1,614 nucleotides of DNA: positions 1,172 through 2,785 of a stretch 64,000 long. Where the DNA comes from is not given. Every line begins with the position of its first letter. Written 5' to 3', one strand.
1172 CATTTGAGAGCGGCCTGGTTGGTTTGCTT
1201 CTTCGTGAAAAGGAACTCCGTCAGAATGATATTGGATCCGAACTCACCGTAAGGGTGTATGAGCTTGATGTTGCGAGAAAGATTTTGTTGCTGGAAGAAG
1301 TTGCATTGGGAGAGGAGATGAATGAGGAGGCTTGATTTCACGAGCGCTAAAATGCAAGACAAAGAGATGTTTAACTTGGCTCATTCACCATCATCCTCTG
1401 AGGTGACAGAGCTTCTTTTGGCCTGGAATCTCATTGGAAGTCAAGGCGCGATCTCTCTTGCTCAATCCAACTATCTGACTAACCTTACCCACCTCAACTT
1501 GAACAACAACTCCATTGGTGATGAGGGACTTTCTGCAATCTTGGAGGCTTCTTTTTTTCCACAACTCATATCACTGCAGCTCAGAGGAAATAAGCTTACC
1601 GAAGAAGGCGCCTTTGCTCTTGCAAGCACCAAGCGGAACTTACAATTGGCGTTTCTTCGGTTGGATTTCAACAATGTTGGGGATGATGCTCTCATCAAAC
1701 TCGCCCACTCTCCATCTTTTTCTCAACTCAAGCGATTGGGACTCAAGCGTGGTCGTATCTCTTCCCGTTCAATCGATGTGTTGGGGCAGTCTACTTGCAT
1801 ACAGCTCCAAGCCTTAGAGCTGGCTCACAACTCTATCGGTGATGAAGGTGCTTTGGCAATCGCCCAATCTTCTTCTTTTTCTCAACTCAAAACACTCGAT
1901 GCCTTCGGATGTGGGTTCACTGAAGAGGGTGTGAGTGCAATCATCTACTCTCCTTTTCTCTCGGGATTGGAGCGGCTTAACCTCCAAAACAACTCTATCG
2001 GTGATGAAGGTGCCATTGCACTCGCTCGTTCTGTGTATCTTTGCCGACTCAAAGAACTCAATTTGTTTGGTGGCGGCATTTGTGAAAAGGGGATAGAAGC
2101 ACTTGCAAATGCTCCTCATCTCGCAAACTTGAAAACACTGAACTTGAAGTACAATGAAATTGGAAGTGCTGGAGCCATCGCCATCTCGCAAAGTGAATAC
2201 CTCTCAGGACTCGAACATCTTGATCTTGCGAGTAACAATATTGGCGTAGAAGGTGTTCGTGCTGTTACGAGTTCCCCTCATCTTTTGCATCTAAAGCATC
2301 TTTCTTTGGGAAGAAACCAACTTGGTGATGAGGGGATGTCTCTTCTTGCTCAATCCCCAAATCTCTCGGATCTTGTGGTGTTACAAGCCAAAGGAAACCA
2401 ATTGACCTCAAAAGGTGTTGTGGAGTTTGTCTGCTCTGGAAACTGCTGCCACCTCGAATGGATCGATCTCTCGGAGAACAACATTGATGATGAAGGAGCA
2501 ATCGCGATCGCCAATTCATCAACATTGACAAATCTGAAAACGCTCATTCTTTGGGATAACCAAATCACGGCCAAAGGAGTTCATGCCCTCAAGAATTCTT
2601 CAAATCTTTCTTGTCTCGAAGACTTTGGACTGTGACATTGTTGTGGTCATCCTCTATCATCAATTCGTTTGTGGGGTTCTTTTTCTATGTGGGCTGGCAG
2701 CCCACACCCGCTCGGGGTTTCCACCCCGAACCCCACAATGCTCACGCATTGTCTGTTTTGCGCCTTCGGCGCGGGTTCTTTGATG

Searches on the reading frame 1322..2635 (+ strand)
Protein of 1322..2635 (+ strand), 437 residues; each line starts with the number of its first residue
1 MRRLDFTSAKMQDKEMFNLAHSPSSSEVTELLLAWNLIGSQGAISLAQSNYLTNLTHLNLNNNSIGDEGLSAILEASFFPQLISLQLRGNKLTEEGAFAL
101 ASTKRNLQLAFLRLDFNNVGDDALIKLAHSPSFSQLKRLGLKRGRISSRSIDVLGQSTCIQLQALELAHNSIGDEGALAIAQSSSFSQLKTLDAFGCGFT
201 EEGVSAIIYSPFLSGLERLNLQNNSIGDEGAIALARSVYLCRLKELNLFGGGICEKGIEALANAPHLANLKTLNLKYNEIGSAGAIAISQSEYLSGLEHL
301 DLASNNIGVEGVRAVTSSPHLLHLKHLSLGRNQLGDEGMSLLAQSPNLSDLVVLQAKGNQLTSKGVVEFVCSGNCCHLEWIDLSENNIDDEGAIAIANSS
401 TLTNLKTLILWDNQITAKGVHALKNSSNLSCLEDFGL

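Call 72: find_encoding_contigs(protein=window:1322-2635:+, flank=10000, max_places=2)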
Protein window:1322-2635:+ (437 aa): 24 contigs read that carry it; 2 places shown.
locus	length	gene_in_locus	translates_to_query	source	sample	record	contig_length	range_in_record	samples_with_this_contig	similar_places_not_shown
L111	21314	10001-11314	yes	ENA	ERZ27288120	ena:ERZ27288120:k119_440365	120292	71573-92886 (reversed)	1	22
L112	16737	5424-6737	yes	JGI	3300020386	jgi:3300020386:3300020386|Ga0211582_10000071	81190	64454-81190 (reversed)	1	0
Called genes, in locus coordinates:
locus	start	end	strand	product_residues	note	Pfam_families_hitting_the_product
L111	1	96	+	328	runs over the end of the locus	PF02951:GSH-S_N, PF02955:GSH-S_ATP, PF08443:RimK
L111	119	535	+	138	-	-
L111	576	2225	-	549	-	PF13650:Asp_protease_2, PF13975:gag-asp_proteas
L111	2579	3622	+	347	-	PF06144:DNA_pol3_delta, PF21694:DNA_pol3_delta_C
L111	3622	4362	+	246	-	PF02985:HEAT (faint)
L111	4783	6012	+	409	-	-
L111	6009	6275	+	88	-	-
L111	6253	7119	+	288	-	PF10898:DUF2716 (weak)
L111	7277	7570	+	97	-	-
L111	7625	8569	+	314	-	PF03781:FGE-sulfatase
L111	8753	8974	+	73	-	-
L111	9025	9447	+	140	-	-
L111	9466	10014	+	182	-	PF00575:S1 (weak)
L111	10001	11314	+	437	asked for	-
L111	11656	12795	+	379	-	PF17761:DUF1016_N, PF06250:YhcG_C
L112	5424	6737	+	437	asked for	-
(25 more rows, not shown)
